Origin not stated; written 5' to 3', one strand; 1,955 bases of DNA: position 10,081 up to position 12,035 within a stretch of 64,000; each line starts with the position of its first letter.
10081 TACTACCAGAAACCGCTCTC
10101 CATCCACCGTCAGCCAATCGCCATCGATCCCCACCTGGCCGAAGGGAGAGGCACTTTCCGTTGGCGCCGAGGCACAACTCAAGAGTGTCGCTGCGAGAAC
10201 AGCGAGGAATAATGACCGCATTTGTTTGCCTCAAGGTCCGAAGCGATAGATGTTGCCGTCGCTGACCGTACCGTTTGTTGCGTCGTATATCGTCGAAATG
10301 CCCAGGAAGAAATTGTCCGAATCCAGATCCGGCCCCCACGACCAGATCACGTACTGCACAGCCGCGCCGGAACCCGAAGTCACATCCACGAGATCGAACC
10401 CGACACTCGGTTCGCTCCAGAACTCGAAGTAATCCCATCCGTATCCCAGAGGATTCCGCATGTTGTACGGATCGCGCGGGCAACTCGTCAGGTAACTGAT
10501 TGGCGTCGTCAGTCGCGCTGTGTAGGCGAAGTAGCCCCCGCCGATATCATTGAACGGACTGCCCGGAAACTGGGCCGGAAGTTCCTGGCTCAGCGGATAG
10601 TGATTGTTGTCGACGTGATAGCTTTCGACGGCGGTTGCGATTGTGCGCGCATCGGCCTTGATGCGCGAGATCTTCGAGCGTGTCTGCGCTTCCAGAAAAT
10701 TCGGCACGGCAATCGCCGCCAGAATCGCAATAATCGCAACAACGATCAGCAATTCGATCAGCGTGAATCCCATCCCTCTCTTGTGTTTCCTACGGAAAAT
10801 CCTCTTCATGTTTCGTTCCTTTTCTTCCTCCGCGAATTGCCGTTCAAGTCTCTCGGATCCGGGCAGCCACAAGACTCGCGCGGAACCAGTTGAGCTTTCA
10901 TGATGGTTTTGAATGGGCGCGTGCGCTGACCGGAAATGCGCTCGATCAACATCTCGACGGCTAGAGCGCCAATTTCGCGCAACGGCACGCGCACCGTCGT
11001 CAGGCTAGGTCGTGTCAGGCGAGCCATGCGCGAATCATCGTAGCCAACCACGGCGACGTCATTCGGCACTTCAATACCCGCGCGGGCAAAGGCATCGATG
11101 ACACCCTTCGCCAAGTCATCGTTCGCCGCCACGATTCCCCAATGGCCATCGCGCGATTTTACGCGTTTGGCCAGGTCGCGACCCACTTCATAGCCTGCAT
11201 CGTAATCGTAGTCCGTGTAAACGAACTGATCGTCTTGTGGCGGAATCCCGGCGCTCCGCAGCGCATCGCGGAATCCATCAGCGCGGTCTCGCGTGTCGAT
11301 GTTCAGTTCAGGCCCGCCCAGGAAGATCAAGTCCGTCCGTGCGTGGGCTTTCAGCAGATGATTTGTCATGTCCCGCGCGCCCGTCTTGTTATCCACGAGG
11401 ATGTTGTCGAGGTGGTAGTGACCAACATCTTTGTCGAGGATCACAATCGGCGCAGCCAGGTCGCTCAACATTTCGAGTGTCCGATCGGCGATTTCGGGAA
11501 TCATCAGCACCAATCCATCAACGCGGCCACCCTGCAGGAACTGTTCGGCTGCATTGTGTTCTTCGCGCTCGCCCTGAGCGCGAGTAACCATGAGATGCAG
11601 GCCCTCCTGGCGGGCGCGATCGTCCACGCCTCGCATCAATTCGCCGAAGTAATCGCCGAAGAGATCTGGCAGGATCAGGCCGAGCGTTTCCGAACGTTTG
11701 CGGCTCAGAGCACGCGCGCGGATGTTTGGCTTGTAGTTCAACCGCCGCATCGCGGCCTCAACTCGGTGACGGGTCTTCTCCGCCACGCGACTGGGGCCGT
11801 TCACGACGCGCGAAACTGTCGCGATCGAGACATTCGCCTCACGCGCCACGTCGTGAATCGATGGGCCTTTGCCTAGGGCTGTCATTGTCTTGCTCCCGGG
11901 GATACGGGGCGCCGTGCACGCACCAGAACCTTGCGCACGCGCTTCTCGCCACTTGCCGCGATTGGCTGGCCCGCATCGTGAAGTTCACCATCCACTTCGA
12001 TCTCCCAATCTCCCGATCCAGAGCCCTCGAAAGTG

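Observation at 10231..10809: GspG-like pseudopilin gene translationally coupled inside a LacI-controlled glycan operon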

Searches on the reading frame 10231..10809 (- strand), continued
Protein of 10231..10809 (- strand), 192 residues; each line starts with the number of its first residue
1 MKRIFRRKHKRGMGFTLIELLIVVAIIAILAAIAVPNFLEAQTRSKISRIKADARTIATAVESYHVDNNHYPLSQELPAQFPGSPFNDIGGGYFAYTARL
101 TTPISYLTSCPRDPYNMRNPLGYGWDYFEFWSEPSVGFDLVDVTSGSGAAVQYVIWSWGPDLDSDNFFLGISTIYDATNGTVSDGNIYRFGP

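Call 83: find_encoding_contigs(protein=P0005, flank=8000, max_places=2)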
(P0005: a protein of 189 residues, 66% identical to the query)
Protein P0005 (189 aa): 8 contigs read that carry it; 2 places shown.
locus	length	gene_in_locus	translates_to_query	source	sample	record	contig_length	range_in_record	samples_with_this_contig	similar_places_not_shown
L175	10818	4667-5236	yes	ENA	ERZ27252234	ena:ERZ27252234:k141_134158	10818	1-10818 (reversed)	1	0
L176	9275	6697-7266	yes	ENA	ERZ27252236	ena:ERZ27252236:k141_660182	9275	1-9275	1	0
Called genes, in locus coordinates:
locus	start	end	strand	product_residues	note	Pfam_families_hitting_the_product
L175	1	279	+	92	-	?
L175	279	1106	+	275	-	PF00528:BPD_transp_1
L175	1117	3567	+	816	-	PF06165:GH94_b-supersand, PF17167:Glyco_hydro_94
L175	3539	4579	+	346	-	PF00356:LacI, PF00532:Peripla_BP_1, PF13407:Peripla_BP_4, PF13377:Peripla_BP_3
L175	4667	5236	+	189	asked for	PF07963:N_methyl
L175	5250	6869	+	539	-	PF02836:Glyco_hydro_2_C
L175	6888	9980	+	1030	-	PF11329:DUF3131 (faint), PF10091:Glycoamylase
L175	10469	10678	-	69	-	PF15919:HicB_lk_antitox (weak)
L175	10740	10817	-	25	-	?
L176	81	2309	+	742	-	PF01547:SBP_bac_1, PF13416:SBP_bac_8, PF00528:BPD_transp_1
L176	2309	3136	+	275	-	PF00528:BPD_transp_1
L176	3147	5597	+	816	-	PF06165:GH94_b-supersand, PF17167:Glyco_hydro_94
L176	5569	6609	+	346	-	PF00356:LacI, PF00532:Peripla_BP_1, PF13407:Peripla_BP_4, PF13377:Peripla_BP_3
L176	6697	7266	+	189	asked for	PF07963:N_methyl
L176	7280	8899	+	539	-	PF02836:Glyco_hydro_2_C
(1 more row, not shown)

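Call 98: search_protein_families(library=pfam, proteins=[L012:383-1480:+, L012:1499-2284:+, L012:2349-4820:+, L012:5928-6683:+, L012:13731-15446:+, L087:13851-15212:+, L087:15355-17715:-, L087:17789-19288:-, L087:19607-20545:-], max_evalue=0.001)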
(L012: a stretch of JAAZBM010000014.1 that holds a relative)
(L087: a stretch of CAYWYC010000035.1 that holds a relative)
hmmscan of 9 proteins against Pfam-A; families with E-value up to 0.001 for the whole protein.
L012:383-1480:+ (365 aa): 8 families
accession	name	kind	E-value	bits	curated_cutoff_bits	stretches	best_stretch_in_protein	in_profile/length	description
PF00437.27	T2SSE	-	2.2e-49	168.5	24.9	1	54-284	67-288/370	Type II/IV secretion system protein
PF20720.3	nSTAND3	-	3.2e-06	27.3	27.2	1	117-175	10-69/155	Novel STAND NTPase 3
PF13191.12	AAA_16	-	4.6e-06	27.7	32.6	1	117-165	15-61/167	AAA ATPase domain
PF13401.12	AAA_22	-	5.5e-05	23.9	27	1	124-157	4-36/130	AAA domain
PF13604.12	AAA_30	-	0.00023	21.4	27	1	115-152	7-45/191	AAA domain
PF13245.12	AAA_19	-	0.00032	21.3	25.1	0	122-211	8-103/134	AAA domain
PF06414.18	Zeta_toxin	-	0.00037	20.4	22.3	1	127-178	18-68/199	Zeta toxin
PF04851.21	ResIII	-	0.00069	20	22.5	0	117-161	15-60/164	Type III restriction enzyme, res subunit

L012:1499-2284:+ (261 aa): 4 families
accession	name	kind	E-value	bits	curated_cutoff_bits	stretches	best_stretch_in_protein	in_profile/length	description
PF13085.11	Fer2_3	-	2.6e-27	95.4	27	1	20-128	2-106/107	2Fe-2S iron-sulfur cluster binding domain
PF13183.11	Fer4_8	-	1.2e-07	32.6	27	1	163-237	2-68/68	4Fe-4S dicluster domain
PF13187.11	Fer4_9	-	0.00072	20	27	0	156-178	30-49/52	4Fe-4S dicluster domain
PF13534.11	Fer4_17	-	0.00081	20.3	22.2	1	165-237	1-60/61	4Fe-4S dicluster domain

L012:2349-4820:+ (823 aa): 1 family
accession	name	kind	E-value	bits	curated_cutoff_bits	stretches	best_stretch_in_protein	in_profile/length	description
PF13231.12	PMT_2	-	3.5e-09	37.5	26.1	1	69-196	10-138/160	Dolichyl-phosphate-mannose-protein mannosyltransferase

L012:5928-6683:+ (251 aa): 0 families

L012:13731-15446:+ (571 aa): 1 family
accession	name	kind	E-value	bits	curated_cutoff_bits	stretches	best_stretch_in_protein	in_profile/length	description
PF01432.26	Peptidase_M3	-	9.1e-43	147.7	27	1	178-555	3-449/457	Peptidase family M3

L087:13851-15212:+ (453 aa): 1 family
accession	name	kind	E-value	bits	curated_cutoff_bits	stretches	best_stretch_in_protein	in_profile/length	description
PF03747.19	ADP_ribosyl_GH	-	1.7e-40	140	26.2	1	103-416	1-286/287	ADP-ribosylglycohydrolase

L087:15355-17715:- (786 aa): 2 families
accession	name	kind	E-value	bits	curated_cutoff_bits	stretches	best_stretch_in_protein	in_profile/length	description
PF17820.7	PDZ_6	-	8e-08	32.3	27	1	549-572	1-24/54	PDZ domain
PF13180.12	PDZ_2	-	8.9e-06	26.3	27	0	687-735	12-55/80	PDZ domain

L087:17789-19288:- (499 aa): 7 families
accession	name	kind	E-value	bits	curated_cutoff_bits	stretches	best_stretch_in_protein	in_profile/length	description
PF13365.12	Trypsin_2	-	7.5e-33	114.7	27.6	1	110-251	1-144/144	Trypsin-like peptidase domain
PF13180.12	PDZ_2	-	1.6e-18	67.2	27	2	304-379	7-77/80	PDZ domain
PF00089.32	Trypsin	-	2.7e-17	63.8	20.6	1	107-272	24-217/220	Trypsin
PF17820.7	PDZ_6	-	3.1e-17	62.5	27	2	313-365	2-48/54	PDZ domain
PF00595.29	PDZ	-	2.8e-13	50.5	23.2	2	285-347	8-63/81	PDZ domain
PF10459.15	Peptidase_S46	-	8.6e-08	31.7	22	1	108-135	47-74/698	Peptidase S46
PF14685.13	PDZ_Tricorn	-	0.00061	20.2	25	0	436-463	37-66/88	Tricorn protease PDZ domain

L087:19607-20545:- (312 aa): 4 families
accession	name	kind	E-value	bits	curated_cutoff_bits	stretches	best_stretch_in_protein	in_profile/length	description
PF02518.31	HATPase_c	-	2.1e-28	99.4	26.4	1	193-303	2-110/111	Histidine kinase-, DNA gyrase B-, and HSP90-like ATPase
PF00512.31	HisKA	-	3.5e-13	49.8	26.9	1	77-144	2-64/66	His Kinase A (phospho-acceptor) domain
PF13581.12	HATPase_c_2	-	2.6e-06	27.9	27.4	1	193-279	28-111/127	Histidine kinase-like ATPase domain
PF13589.12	HATPase_c_3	-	0.00071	20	25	0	198-265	4-69/137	Histidine kinase-, DNA gyrase B-, and HSP90-like ATPase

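Call 99: search_solved_structures(query=A4, max_evalue=10, show_alignments=2)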
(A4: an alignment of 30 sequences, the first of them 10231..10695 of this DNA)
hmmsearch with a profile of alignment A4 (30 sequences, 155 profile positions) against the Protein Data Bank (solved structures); distinct sequences matched with E-value up to 10: 10.
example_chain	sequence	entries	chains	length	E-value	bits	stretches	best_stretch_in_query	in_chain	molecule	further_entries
2kep_A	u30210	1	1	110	0.00016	25.4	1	6-48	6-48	General secretion pathway protein G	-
3g20_A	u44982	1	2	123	0.063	17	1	11-47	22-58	Type II secretion protein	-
1t92_A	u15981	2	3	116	0.075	16.7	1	11-50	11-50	General secretion pathway protein G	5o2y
29jd_A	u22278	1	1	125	0.15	15.7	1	13-47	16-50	Type II secretion system core protein G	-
5wda_A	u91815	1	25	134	0.17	15.6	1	11-50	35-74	General secretion pathway protein G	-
2m7g_A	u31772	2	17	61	0.32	14.7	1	6-36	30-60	Geopilin domain 1 protein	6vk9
7tgg_A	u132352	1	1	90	0.63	13.7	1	6-36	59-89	Geopilin domain 1 protein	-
3fu1_A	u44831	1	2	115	0.67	13.6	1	13-51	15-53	General secretion pathway protein G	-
4lw9_A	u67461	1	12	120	0.75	13.5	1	13-51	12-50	Type II secretion system protein G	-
3gn9_A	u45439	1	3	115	0.88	13.3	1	14-48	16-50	Type II secretory pathway, pseudopilin EpsG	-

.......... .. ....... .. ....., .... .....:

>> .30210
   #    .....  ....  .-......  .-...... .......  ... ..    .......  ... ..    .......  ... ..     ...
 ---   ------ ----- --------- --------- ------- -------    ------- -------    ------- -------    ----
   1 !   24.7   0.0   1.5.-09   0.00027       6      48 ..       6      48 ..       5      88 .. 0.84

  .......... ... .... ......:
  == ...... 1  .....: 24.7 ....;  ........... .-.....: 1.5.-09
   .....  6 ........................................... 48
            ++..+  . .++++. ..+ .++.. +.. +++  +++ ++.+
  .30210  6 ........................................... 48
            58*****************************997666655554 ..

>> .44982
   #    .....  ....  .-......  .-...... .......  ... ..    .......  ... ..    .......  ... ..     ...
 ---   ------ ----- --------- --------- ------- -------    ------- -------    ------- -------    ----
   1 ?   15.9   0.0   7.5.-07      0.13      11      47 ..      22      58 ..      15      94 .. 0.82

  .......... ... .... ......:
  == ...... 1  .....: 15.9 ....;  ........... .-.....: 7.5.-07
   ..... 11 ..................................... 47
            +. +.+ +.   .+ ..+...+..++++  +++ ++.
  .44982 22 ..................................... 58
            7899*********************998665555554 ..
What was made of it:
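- On GspG, T2SS major pseudopilin (TIGR01710 / PF08334): The profile hits only GspG and Geopilin in the PDB, best E 1.6e-4, and only over alpha1C (call 99).
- Checked: A profile of the globular part finds only GspG and Geopilin chains in the PDB (best 2kep, E 1.6e-4; call 99).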

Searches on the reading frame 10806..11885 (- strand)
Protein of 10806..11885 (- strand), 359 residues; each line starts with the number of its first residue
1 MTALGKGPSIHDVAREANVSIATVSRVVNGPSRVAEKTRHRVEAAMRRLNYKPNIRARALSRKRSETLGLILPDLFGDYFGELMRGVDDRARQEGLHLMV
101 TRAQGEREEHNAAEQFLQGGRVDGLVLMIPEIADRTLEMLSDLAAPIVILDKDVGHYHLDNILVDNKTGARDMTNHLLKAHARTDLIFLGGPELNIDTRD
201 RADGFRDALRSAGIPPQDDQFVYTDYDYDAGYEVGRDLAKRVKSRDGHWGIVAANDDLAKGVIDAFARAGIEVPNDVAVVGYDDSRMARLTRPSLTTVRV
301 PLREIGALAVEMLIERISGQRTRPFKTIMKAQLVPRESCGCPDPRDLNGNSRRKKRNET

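Call 3: search_protein_families(library=pfam, proteins=[window:10806-11885:-], max_evalue=0.01)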
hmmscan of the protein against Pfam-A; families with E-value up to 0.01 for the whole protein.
window:10806-11885:- (359 aa): 4 families
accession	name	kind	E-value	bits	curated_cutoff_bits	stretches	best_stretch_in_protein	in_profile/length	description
PF13377.12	Peripla_BP_3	-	1.5e-35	123.2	26.5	1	175-339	2-167/167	Periplasmic binding protein-like domain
PF00532.27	Peripla_BP_1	-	8.2e-23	81.7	22.2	1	66-332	2-276/281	Periplasmic binding proteins and sugar binding domain of LacI family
PF00356.27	LacI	-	3.5e-21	75.2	27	1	9-54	1-46/46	Bacterial regulatory proteins, lacI family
PF13407.12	Peripla_BP_4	-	3.8e-14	53.3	35.1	1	69-320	2-257/258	Periplasmic binding protein domain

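Call 4: search_protein_families(library=ncbifam, proteins=[window:10806-11885:-], max_evalue=0.01)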
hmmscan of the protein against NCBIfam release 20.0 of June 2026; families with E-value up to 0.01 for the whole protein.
window:10806-11885:- (359 aa): 22 families
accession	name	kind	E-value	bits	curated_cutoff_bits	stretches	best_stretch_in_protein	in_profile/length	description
TIGR01481.1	ccpA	equivalog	4.4e-67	226.8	442.35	1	10-319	5-309/330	catabolite control protein A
NF047341.1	lactose_RbsR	equivalog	6e-67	226.3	382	1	9-339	4-328/331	ribose utilization transcriptional repressor RbsR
NF007075.0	PRK09526.1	subfamily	1.5e-58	198.4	340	1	9-344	7-336/358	LacI family DNA-binding transcriptional regulator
NF007743.0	PRK10423.1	equivalog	4e-57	193.8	531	1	10-338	4-329/330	ribose operon transcriptional repressor RbsR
NF007979.0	PRK10703.1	equivalog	4.2e-56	190.5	501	1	9-340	3-332/341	HTH-type transcriptional repressor PurR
NF052440.1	TransRegGNTRPSEAE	equivalog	2.1e-54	184.8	400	1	8-338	6-332/333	HTH-type transcriptional regulator GntR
NF008002.0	PRK10727.1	equivalog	3.6e-53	180.8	557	1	9-343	3-333/341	HTH-type transcriptional regulator GalR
NF007706.0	PRK10401.1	equivalog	8.8e-53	179.8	555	1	10-339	4-329/346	HTH-type transcriptional regulator GalS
NF008269.0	PRK11041.1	equivalog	5.9e-51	173.5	436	1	10-339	12-337/342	DNA-binding transcriptional regulator CytR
NF051853.1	TransRegUriRCory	equivalog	9.7e-50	169.5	550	1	8-339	1-324/327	transcriptional regulator UriR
TIGR02417.1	fruct_sucro_rep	subfamily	6.2e-42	144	389.55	1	10-336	2-326/327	D-fructose-responsive transcription factor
NF007449.0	PRK10014.1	subfamily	4.8e-40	137.7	310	1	6-336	5-341/342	Mal regulon transcriptional regulator MalI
NF047913.1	TransRegIdnR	equivalog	2.4e-38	132.2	500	1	9-322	7-314/331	DNA-binding transcriptional regulator IdnR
NF008452.0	PRK11303.1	equivalog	2.6e-37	128.7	385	1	10-334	3-326/332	catabolite repressor/activator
NF011563.0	PRK14987.1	equivalog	6.8e-34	117.6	433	1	6-324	4-316/331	gluconate operon transcriptional repressor GntR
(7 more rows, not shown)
